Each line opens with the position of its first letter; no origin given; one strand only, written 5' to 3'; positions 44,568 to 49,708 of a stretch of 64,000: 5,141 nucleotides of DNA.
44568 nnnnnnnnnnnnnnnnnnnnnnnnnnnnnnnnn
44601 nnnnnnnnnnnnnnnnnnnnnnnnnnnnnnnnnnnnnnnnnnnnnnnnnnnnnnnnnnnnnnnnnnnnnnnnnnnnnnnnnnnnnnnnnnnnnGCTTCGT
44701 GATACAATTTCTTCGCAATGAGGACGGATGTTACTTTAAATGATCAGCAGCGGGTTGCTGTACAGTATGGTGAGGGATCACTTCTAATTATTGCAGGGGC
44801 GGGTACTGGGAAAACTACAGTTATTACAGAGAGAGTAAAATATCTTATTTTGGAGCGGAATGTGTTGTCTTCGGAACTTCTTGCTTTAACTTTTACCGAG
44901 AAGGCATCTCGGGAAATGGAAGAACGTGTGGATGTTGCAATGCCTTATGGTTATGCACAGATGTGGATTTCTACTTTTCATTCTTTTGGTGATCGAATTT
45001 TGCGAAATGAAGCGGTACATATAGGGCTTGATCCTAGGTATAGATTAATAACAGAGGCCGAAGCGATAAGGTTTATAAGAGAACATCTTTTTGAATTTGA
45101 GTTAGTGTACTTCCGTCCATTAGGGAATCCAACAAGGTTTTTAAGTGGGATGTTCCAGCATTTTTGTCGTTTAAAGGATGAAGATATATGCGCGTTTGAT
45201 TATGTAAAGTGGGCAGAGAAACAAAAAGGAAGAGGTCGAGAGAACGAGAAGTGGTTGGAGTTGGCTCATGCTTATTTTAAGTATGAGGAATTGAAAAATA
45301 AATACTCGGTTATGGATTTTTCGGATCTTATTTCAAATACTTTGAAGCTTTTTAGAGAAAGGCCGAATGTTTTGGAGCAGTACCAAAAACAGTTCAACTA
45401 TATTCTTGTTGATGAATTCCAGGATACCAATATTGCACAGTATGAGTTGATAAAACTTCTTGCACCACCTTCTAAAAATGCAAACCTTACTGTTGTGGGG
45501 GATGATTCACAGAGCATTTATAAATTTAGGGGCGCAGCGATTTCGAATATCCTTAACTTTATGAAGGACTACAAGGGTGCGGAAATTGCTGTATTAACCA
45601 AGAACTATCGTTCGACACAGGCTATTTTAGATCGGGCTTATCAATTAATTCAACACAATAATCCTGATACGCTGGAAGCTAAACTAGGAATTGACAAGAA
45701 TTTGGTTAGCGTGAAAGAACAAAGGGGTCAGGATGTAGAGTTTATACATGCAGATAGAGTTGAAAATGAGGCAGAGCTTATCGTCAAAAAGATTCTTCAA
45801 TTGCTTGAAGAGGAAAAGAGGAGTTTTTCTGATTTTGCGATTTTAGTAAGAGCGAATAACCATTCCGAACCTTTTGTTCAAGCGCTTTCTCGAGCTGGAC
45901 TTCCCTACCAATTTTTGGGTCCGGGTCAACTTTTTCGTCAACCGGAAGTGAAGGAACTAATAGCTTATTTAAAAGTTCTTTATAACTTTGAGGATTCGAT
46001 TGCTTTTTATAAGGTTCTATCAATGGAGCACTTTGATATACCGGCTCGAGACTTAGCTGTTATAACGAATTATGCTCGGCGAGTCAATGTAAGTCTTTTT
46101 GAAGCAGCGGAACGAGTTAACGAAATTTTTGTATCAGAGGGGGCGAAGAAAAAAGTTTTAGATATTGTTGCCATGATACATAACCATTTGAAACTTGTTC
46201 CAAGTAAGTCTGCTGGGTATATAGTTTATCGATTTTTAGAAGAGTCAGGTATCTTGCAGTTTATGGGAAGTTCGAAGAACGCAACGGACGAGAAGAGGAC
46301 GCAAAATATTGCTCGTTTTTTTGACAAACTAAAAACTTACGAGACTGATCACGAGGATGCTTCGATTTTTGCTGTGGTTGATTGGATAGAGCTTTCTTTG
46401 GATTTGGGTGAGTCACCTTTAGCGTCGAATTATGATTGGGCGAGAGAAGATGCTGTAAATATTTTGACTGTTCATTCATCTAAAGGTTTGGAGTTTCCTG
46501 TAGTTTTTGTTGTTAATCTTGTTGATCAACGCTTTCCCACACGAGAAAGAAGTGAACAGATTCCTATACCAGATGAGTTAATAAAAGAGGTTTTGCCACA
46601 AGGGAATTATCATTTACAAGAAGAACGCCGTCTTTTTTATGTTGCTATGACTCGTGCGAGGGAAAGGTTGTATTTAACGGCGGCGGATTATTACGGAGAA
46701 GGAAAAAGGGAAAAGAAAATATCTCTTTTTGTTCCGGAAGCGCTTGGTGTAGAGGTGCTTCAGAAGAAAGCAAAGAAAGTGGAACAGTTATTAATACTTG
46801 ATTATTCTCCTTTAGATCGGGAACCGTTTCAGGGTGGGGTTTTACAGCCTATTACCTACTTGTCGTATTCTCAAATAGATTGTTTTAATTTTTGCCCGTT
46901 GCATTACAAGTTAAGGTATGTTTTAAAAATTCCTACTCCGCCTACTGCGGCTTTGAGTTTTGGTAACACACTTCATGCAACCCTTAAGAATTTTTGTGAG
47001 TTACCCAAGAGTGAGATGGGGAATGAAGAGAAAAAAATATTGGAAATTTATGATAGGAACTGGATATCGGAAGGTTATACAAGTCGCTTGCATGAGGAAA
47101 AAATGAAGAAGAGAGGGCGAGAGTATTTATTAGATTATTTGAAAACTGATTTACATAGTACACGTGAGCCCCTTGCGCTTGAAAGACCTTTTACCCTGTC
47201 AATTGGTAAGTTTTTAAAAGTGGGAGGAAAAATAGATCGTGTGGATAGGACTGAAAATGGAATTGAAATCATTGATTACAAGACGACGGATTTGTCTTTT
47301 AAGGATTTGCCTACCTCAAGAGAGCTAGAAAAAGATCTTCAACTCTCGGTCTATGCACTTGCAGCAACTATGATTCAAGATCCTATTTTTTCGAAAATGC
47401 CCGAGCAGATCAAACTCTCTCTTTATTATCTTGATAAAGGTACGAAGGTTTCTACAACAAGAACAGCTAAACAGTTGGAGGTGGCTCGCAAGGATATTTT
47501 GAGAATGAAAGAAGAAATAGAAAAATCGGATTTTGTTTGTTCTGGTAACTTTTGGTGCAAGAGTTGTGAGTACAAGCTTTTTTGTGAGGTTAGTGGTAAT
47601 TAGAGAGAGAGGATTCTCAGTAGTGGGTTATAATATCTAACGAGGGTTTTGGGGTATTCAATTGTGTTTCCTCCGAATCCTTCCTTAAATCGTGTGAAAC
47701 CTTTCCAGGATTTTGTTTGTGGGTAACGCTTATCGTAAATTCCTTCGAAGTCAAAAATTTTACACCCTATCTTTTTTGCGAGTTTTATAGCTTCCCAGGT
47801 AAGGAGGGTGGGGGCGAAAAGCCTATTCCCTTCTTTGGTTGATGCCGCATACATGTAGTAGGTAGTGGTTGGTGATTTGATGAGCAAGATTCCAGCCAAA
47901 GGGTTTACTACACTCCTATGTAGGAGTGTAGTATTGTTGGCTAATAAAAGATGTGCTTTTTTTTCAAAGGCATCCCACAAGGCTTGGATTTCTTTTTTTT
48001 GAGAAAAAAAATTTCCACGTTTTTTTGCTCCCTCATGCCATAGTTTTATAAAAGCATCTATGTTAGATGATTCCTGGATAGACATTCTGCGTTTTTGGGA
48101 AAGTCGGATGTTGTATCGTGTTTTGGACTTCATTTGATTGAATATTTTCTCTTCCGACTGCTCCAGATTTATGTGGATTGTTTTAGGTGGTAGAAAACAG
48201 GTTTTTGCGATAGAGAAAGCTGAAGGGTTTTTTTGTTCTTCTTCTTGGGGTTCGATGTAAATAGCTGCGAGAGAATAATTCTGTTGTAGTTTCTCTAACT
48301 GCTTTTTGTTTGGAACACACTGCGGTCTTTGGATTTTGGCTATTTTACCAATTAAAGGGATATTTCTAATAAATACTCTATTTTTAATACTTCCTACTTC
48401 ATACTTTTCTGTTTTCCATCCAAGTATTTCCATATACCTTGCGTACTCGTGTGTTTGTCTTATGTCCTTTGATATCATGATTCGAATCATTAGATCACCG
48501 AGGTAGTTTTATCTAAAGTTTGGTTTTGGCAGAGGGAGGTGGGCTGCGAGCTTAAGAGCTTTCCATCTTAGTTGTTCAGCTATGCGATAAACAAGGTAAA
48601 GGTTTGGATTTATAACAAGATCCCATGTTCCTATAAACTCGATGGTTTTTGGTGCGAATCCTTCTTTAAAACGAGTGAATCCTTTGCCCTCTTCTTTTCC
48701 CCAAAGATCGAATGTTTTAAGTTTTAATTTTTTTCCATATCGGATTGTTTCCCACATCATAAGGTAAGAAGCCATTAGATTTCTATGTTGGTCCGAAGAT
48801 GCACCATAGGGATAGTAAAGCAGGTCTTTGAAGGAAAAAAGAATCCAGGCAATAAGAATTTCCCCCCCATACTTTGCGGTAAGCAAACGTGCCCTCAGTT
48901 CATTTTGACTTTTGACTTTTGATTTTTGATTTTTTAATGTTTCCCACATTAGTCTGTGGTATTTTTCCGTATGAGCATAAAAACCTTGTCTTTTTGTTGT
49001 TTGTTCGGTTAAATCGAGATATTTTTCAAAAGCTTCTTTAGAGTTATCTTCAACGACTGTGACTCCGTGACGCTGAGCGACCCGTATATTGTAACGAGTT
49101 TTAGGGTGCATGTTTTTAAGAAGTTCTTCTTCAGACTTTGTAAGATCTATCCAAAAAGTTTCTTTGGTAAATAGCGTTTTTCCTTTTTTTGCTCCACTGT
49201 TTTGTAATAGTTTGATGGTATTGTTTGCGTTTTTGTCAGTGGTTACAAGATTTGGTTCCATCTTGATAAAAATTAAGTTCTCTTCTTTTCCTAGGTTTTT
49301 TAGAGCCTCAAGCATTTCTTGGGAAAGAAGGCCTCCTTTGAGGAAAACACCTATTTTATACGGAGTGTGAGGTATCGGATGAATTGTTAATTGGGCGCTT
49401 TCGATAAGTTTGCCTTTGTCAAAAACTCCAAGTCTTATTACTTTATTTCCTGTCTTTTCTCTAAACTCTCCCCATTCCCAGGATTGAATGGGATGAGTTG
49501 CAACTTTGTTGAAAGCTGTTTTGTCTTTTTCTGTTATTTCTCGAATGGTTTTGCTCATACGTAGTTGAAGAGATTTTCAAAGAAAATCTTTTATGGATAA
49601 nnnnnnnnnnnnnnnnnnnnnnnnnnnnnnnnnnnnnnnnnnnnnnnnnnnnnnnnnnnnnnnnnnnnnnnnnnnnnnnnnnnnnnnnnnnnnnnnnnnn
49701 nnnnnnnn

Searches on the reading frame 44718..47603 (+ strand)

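Call 16: search_protein_families(library=pfam, proteins=[window:44718-47603:+], max_evalue=0.00001)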
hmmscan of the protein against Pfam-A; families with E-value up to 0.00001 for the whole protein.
window:44718-47603:+ (961 aa): 6 families
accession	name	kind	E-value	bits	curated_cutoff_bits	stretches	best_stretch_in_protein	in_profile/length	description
PF00580.27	UvrD-helicase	-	7.7e-76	255.8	23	1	7-286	1-271/271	UvrD/REP helicase N-terminal domain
PF13361.12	UvrD_C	-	6.1e-60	203.9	25.6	1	292-656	2-348/350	UvrD-like helicase C-terminal domain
PF12705.13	PDDEXK_1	-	6.3e-37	128.3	22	1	715-956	2-246/247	PD-(D/E)XK nuclease superfamily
PF13245.12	AAA_19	-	3.1e-24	86.1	25.1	1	12-271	2-134/134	AAA domain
PF13538.12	UvrD_C_2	-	2.4e-13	50.2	27.4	1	630-654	28-52/52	UvrD-like helicase C-terminal domain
PF13604.12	AAA_30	-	3.3e-07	30.7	27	0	7-73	2-68/191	AAA domain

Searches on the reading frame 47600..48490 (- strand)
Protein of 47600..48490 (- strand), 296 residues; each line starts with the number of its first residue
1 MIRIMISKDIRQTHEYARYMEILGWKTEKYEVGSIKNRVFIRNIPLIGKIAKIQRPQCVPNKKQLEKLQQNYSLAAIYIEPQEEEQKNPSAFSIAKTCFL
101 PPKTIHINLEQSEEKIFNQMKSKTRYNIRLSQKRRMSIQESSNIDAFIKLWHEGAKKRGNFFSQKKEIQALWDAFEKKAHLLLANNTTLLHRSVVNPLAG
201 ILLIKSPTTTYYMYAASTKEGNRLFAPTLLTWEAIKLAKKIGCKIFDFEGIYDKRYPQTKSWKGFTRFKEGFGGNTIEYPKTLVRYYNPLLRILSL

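Call 17: search_protein_families(library=pfam, proteins=[window:47600-48490:-], max_evalue=0.00001)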
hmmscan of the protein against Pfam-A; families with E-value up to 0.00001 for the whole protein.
window:47600-48490:- (296 aa): 2 families
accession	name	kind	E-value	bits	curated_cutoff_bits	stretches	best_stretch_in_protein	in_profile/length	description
PF02388.22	FemAB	-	3.6e-22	79.2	24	1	196-290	306-396/406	FemAB family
PF13480.13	Acetyltransf_6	-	9.2e-07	29.6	22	1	123-256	10-141/143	Acetyltransferase (GNAT) domain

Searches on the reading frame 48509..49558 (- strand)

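Call 17: search_protein_families(library=pfam, proteins=[window:48509-49558:-], max_evalue=0.00001)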
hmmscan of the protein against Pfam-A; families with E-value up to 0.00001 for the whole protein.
window:48509-49558:- (349 aa): 2 families
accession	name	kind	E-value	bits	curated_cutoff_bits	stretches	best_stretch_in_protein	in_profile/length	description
PF02388.22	FemAB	-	3.2e-36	125.5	24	2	14-211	7-230/406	FemAB family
PF13480.13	Acetyltransf_6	-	1.2e-11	45.4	22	1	154-290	3-139/143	Acetyltransferase (GNAT) domain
